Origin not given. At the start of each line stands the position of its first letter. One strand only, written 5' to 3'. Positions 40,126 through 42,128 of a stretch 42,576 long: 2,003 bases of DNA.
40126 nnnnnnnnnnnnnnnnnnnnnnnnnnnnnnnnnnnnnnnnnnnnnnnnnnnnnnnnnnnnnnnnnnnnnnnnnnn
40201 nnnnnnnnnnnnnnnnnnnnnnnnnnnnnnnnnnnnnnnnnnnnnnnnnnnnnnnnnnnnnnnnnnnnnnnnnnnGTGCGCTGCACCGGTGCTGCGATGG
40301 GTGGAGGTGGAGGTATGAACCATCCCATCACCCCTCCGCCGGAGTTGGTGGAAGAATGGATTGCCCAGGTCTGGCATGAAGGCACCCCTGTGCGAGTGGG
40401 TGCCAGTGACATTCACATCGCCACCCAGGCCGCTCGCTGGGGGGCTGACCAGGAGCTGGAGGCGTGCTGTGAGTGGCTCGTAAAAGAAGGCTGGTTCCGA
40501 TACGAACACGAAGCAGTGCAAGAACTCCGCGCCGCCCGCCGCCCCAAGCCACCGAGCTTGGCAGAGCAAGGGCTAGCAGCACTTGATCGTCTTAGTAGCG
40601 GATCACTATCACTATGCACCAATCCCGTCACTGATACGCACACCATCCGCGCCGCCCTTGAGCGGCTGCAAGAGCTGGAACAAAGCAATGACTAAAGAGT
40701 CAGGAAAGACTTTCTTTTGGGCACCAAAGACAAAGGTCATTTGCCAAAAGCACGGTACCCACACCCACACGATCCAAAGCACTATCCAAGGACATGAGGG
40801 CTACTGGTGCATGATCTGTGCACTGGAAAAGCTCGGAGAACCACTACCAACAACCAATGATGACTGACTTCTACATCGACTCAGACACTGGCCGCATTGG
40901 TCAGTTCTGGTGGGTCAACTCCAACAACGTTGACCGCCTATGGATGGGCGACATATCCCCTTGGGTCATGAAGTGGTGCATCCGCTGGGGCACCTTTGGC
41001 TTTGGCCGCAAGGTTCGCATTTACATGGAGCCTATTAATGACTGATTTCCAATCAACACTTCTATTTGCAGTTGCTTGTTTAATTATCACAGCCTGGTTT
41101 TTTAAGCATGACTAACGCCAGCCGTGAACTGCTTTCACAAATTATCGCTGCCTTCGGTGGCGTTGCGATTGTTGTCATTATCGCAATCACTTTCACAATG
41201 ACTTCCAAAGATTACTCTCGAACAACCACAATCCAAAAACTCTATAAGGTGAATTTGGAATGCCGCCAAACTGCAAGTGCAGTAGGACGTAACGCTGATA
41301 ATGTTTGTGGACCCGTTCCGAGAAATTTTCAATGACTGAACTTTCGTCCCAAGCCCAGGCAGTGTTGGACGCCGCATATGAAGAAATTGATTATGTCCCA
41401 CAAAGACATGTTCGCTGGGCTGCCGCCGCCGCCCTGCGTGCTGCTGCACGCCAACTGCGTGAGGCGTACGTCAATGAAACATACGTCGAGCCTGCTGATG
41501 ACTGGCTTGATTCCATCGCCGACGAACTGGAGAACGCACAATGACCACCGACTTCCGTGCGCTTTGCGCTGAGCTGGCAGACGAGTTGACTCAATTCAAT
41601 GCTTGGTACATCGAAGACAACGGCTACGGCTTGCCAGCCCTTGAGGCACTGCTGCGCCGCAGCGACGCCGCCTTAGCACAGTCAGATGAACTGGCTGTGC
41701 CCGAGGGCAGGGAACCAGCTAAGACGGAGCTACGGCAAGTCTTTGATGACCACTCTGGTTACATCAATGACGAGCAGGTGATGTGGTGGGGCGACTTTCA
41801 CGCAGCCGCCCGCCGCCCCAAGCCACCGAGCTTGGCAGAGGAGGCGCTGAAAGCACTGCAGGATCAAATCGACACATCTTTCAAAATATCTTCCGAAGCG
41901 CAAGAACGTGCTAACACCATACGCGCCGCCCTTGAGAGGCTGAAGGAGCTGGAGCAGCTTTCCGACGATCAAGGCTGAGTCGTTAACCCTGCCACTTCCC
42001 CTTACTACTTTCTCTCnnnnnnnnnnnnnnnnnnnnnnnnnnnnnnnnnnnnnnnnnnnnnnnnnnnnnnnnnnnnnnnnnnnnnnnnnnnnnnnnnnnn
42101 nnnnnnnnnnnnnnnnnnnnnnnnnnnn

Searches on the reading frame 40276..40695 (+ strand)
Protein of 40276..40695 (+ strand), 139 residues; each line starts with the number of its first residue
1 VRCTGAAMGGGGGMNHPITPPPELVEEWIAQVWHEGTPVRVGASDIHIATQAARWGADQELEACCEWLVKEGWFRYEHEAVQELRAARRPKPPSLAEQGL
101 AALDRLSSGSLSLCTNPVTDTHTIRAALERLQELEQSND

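Call 13: search_protein_families(library=phrogs, proteins=[window:40276-40695:+], max_evalue=0.001)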
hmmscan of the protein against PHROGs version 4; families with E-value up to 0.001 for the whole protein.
window:40276-40695:+ (139 aa): 1 family
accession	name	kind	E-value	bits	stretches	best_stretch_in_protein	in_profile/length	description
phrog_32006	-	unknown function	3.2e-28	99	1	15-117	5-104/116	-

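Call 14: search_protein_families(library=pfam, proteins=[window:40276-40695:+], max_evalue=0.001)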
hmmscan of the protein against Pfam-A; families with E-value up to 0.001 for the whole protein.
window:40276-40695:+ (139 aa): 0 families

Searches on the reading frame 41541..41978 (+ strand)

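Call 13: search_protein_families(library=phrogs, proteins=[window:41541-41978:+], max_evalue=0.001)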
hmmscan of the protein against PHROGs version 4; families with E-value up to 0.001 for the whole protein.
window:41541-41978:+ (145 aa): 1 family
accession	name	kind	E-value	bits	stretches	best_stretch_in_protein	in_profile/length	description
phrog_32006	-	unknown function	6.1e-05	23.9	1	85-133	69-111/116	-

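Call 14: search_protein_families(library=pfam, proteins=[window:41541-41978:+], max_evalue=0.001)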
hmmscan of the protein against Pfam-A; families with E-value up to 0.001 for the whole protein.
window:41541-41978:+ (145 aa): 0 families
